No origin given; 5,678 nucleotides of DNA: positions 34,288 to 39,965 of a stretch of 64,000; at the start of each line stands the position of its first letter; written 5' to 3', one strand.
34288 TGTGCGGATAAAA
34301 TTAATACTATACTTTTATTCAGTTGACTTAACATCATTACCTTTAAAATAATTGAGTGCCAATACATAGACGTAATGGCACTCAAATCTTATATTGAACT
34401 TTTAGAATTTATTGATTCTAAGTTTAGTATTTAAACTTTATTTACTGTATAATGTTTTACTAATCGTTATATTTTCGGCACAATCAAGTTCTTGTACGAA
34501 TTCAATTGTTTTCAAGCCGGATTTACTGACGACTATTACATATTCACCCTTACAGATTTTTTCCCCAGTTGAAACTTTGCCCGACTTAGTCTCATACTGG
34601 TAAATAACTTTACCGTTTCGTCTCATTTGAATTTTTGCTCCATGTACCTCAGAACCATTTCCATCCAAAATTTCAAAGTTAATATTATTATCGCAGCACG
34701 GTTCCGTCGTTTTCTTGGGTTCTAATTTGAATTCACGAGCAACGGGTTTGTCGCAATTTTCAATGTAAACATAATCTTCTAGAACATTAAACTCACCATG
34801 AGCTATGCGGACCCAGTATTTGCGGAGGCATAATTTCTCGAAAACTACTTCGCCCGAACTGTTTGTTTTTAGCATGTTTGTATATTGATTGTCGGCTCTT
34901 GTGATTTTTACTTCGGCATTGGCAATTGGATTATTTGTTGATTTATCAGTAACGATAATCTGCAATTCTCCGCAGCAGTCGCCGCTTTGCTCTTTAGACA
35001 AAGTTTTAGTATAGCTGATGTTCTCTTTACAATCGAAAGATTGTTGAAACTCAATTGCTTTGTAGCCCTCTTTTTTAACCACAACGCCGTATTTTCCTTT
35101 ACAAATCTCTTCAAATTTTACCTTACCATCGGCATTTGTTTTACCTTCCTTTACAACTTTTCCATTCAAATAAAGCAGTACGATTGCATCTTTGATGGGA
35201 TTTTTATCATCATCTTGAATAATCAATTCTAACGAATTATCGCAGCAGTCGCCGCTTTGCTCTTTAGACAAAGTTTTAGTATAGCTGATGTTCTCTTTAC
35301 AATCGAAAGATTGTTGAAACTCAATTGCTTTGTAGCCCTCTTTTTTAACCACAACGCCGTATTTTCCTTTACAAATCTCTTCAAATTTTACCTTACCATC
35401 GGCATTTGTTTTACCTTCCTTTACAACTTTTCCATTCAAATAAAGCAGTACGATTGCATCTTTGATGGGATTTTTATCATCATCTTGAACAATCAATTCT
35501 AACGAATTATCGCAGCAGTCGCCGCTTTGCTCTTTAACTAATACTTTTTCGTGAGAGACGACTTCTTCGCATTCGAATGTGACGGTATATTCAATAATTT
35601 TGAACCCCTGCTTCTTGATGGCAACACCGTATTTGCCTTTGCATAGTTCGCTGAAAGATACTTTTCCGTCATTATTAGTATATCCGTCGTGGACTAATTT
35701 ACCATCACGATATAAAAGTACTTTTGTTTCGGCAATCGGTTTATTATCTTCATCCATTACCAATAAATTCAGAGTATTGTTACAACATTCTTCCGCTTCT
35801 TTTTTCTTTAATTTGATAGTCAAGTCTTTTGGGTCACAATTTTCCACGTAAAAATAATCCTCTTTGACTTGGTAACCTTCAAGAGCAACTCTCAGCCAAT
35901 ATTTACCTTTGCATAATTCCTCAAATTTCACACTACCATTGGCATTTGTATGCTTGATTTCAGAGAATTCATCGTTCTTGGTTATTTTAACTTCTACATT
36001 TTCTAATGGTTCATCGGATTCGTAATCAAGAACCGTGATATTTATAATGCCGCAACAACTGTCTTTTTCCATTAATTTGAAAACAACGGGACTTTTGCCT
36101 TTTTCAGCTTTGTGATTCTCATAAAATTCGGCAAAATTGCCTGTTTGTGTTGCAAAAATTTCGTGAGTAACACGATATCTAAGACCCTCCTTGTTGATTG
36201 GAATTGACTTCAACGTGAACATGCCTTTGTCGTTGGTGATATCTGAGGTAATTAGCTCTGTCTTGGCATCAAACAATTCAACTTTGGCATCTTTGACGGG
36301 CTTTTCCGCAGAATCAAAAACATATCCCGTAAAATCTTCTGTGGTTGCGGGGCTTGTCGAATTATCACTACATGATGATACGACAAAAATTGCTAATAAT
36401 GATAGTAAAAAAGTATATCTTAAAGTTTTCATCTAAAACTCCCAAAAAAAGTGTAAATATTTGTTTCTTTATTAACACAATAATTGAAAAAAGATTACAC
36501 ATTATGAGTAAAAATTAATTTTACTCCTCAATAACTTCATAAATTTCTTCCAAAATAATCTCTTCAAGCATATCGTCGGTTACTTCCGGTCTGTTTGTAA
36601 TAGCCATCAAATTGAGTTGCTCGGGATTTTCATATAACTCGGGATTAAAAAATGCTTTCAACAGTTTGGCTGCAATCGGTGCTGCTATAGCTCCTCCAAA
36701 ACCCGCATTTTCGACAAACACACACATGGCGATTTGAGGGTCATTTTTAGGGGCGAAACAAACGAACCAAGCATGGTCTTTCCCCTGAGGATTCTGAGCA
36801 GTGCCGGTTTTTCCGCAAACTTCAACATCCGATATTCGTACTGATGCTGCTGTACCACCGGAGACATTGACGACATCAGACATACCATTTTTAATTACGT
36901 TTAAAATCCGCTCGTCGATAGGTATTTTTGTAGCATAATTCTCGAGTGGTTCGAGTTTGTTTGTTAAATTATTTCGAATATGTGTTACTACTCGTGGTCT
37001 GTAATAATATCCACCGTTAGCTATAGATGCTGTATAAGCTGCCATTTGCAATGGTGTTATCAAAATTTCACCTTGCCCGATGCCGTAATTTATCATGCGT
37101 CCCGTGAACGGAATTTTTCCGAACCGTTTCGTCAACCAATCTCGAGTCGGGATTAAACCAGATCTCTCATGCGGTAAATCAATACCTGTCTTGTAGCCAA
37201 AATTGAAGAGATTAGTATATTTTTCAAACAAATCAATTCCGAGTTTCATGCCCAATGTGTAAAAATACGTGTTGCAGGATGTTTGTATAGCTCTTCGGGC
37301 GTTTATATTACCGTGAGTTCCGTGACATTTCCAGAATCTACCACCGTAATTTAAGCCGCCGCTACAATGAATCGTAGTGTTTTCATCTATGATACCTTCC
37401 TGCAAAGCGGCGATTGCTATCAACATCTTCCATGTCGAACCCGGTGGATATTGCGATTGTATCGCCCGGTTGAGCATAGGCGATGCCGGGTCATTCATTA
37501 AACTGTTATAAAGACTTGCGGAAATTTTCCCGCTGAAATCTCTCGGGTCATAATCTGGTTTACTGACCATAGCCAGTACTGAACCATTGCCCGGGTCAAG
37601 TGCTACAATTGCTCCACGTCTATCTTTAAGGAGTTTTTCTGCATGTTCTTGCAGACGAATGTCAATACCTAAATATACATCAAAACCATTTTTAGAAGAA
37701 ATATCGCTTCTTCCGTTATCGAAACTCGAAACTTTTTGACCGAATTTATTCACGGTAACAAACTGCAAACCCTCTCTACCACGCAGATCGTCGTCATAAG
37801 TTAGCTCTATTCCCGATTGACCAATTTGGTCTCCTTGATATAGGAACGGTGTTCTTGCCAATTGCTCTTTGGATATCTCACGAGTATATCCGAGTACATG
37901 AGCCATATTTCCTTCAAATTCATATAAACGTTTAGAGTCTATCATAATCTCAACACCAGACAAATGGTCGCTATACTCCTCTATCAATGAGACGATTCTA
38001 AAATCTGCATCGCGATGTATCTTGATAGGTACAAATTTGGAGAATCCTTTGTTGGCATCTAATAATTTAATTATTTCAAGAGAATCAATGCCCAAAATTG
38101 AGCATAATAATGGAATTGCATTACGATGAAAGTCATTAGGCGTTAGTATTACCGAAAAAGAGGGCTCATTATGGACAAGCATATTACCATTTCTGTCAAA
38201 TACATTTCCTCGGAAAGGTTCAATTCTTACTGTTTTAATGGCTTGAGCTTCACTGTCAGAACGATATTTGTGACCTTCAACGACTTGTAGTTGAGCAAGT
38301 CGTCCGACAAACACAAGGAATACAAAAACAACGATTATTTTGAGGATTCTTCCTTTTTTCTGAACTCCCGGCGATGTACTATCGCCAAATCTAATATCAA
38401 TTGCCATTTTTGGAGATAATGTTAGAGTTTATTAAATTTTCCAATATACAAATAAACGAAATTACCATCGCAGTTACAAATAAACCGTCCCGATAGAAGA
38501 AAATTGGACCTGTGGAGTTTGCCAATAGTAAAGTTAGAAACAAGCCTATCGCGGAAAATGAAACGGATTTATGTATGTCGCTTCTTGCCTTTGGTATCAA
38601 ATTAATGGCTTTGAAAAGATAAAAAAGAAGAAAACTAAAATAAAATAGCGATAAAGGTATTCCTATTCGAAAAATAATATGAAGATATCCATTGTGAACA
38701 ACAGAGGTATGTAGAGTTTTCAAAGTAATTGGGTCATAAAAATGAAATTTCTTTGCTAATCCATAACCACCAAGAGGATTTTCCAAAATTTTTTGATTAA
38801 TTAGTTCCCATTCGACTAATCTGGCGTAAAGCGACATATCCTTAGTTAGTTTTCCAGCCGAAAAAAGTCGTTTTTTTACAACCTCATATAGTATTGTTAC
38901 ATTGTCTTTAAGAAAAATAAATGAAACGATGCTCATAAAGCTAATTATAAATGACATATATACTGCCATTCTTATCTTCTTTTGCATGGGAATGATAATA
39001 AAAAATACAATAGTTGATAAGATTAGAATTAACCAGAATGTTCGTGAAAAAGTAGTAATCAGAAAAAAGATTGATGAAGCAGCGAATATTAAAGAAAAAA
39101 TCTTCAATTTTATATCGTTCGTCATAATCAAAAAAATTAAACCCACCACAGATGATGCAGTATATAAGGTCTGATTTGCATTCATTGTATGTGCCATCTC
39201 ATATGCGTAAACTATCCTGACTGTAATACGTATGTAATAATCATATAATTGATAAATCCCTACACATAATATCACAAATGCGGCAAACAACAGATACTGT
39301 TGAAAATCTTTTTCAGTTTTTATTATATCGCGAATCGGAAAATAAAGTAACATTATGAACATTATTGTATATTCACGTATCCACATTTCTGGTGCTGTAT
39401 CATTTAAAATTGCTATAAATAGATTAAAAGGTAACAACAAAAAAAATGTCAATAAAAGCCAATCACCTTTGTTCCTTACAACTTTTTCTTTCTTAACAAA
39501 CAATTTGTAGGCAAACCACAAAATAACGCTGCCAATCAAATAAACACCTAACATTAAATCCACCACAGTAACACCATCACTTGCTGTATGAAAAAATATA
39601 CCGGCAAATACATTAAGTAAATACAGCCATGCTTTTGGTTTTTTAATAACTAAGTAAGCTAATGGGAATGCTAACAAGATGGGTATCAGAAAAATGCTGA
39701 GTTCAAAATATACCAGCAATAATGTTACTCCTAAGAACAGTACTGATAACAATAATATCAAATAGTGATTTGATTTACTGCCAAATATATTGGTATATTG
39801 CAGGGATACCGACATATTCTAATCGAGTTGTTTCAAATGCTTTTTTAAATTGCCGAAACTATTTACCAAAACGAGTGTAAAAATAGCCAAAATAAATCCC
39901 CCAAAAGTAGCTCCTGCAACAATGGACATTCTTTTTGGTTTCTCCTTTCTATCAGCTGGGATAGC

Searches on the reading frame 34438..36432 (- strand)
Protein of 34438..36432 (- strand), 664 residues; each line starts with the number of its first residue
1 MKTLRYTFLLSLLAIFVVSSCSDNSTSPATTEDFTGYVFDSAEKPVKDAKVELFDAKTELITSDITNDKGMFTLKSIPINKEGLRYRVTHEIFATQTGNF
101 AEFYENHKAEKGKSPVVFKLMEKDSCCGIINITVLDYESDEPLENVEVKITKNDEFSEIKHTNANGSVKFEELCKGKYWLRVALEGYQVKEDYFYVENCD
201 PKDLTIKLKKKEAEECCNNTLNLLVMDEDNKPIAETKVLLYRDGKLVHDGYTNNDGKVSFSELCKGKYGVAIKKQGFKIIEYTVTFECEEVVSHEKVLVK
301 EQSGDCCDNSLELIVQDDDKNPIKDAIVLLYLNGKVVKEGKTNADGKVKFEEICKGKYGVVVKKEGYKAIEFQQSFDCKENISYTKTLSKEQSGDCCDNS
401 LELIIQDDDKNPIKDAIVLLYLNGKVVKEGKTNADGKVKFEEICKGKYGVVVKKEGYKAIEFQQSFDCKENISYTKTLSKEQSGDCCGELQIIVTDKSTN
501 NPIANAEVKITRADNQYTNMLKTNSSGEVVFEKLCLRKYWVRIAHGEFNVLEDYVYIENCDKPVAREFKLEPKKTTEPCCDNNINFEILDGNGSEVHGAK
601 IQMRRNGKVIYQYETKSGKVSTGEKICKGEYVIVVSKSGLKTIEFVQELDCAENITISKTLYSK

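Call 74: search_protein_families(library=ncbifam, proteins=[window:34438-36432:-], max_evalue=0.00001)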
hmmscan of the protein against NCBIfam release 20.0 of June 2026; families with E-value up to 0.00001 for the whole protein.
window:34438-36432:- (664 aa): 3 families
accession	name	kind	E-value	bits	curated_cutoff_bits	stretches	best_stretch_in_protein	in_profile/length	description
NF058648.1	ECF_sub_HI1622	equivalog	5.8e-11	42.7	100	0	35-75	28-68/180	NikL family nickel/cobalt ECF transporter subunit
TIGR02962.1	hdxy_isourate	equivalog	5.5e-08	33.2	87.45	0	131-190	5-73/113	hydroxyisourate hydrolase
NF012181.0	MSCRAMM_SdrD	exception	9e-08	30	2500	0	237-372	611-756/1379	MSCRAMM family adhesin SdrD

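Call 85: search_protein_families(library=pfam, proteins=[window:34438-36432:-], max_evalue=0.00001)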
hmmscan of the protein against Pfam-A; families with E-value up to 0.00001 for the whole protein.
window:34438-36432:- (664 aa): 18 families
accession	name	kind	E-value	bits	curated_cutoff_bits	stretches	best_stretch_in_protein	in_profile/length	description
PF13620.12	CarboxypepD_reg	-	1.1e-53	179.9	32.3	3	130-209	2-82/82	Carboxypeptidase regulatory-like domain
PF17210.9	SdrD_B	-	1.2e-34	119.3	29.7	2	405-467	16-80/112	SdrD B-like domain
PF17802.7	SpaA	-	8.1e-33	112.9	23.1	1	130-198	3-76/91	Prealbumin-like fold domain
PF13715.12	CarbopepD_reg_2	-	7.6e-28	96.8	32.2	1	133-213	4-81/88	CarboxypepD_reg-like domain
PF11974.14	bMG3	-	4.5e-27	94.4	34.9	0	489-535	14-60/103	Bacterial alpha-2-macroglobulin MG3 domain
PF02369.22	Big_1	-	1.5e-19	70.3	34.9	0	204-260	4-64/93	Bacterial Ig-like domain (group 1)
PF24025.1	Ig_DR_A0283-like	-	4.7e-18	65.8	27.1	0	489-544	8-63/102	DR_A0283-like, Ig-like domain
PF08308.17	PEGA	-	2.7e-13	50.1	20.8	0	348-391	27-70/71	PEGA domain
PF10794.15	DUF2606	-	1.3e-11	44.8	25.4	0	308-365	45-111/134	Protein of unknown function (DUF2606)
PF10670.15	DUF4198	-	2.4e-09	38.1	34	0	141-184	158-207/209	Domain of unknown function (DUF4198)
PF17789.7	MG4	-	4e-08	33.8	24.7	0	137-173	24-61/95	Macroglobulin domain MG4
PF09430.16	EMC7_beta-sandw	-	1.1e-07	32.5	26.6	0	229-287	3-60/122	ER membrane protein complex subunit 7, beta-sandwich domain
PF24107.1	DUF7382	-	1.3e-07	31.8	27.4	0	308-348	19-62/65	Domain of unknown function (DUF7382)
PF23193.1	NOMO_3rd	-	1.6e-07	31.8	27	0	226-270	38-82/120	NOMO third transthyretin-like domain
PF00576.27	Transthyretin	-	2.7e-07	31.6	25.3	0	131-190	2-71/109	HIUase/Transthyretin family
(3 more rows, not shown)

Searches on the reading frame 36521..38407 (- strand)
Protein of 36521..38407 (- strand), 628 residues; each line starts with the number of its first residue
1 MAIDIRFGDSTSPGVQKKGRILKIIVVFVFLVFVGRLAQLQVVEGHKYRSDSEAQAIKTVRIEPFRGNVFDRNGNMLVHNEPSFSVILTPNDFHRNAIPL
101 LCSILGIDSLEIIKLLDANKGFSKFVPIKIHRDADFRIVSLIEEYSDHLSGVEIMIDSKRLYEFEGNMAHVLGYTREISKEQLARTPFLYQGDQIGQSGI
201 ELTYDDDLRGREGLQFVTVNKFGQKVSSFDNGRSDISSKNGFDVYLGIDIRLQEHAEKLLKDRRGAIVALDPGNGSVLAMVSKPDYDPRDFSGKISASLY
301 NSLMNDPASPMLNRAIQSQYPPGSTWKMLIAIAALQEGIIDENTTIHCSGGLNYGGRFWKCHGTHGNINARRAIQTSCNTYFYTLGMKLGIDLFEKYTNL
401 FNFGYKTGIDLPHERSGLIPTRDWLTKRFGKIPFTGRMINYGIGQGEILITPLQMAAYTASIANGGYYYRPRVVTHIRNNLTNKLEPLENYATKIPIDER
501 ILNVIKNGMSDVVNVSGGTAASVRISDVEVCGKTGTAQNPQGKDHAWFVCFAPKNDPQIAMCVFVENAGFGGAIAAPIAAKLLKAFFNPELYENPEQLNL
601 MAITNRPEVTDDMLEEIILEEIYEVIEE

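Call 74: search_protein_families(library=ncbifam, proteins=[window:36521-38407:-], max_evalue=0.00001)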
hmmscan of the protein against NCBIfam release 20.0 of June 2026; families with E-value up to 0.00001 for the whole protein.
window:36521-38407:- (628 aa): 22 families
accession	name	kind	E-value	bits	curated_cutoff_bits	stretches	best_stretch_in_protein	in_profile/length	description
TIGR03423.1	pbp2_mrdA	equivalog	1.3e-182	608.5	455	1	21-588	5-592/593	penicillin-binding protein 2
NF008061.0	PRK10795.1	equivalog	6.5e-97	325.6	962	1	24-576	27-603/634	peptidoglycan DD-transpeptidase MrdA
TIGR02214.1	spoVD_pbp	equivalog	1.3e-86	291.4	688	1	24-588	7-556/636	stage V sporulation protein D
NF051842.1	PBP4_5_Efaec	equivalog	1.5e-59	202.1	700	1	57-568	156-648/668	penicillin-binding protein PBP4(5)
NF000237.1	MECA_PBP2A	equivalog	1.3e-47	162.4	750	1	54-594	139-659/668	PBP2a family beta-lactam-resistant peptidoglycan transpeptidase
NF000407.1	MECC_PBP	exception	3.1e-45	154.6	1500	1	55-572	137-637/665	PBP2a family beta-lactam-resistant peptidoglycan transpeptidase MecC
NF000406.1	MECB_PBP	exception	4.2e-42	144.4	1450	1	57-594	141-665/674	PBP2a family beta-lactam-resistant peptidoglycan transpeptidase MecB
NF033378.1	MECD_PBP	exception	1.4e-41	142.6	1450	1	60-569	144-646/678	PBP2a family beta-lactam-resistant peptidoglycan transpeptidase MecD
NF000409.1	MECA_pure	exception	3.2e-40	138.3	1490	1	55-595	140-660/668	PBP2a family beta-lactam-resistant peptidoglycan transpeptidase MecA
NF000410.1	MECA1_pure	exception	6.1e-40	137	1480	1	55-573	139-639/666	PBP2a family beta-lactam-resistant peptidoglycan transpeptidase MecA1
NF000408.1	MECA2_pure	exception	1.5e-39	135.8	1525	1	55-595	140-660/668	PBP2a family beta-lactam-resistant peptidoglycan transpeptidase MecA2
NF038278.1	strep_PBP2B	exception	3.2e-35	121.7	975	2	188-567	251-654/678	penicillin-binding protein PBP2B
NF053573.1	PBP2_PenA_Neis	exception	2.9e-32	112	1105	1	15-584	22-558/572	peptidoglycan D,D-transpeptidase PBP2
NF011685.0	PRK15105.1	subfamily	1.5e-31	109.7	737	1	26-584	31-555/588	peptidoglycan glycosyltransferase FtsI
TIGR02074.1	PBP_1a_fam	subfamily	5e-27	94.9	508.75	1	237-554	219-497/535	PBP1A family penicillin-binding protein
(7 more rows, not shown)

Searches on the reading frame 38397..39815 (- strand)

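Call 84: search_protein_families(library=pfam, proteins=[window:38397-39815:-], max_evalue=0.00001)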
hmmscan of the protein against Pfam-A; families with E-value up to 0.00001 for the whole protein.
window:38397-39815:- (472 aa): 1 family
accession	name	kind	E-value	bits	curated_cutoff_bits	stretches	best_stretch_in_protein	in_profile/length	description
PF04932.20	Wzy_C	-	5.2e-14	52.7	31.7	1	244-393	2-149/149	O-Antigen ligase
